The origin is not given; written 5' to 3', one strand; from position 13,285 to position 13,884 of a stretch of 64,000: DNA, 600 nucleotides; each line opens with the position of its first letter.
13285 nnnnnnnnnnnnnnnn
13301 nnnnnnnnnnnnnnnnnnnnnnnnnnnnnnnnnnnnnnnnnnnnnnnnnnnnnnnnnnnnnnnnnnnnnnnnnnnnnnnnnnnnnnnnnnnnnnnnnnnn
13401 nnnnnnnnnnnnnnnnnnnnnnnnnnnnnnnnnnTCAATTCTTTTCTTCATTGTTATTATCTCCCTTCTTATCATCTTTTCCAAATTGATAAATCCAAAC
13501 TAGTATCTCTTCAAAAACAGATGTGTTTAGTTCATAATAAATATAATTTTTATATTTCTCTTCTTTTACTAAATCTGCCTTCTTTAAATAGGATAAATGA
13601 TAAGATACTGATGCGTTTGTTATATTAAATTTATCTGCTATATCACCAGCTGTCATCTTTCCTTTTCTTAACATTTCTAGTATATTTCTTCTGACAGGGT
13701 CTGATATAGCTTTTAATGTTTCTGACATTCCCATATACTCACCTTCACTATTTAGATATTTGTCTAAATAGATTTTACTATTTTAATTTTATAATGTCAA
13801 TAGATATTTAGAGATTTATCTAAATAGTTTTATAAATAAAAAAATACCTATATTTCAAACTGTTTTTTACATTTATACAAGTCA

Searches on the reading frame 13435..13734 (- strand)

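Call 43: search_protein_families(library=pfam, proteins=[window:13435-13734:-], max_evalue=0.00001)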
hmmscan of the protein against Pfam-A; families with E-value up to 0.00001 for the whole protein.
window:13435-13734:- (99 aa): 4 families
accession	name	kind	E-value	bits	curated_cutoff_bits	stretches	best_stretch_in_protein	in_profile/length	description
PF12840.13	HTH_20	-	1.9e-14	53.8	27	1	10-58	1-50/51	Helix-turn-helix domain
PF01022.26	HTH_5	-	8.8e-14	51.6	22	1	12-57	1-46/47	Bacterial regulatory protein, arsR family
PF13412.12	HTH_24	-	4.8e-06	26.5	21.9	1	12-57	2-48/48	Winged helix-turn-helix DNA-binding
PF12802.13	MarR_2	-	8.5e-06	26.3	27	0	18-58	10-52/61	MarR family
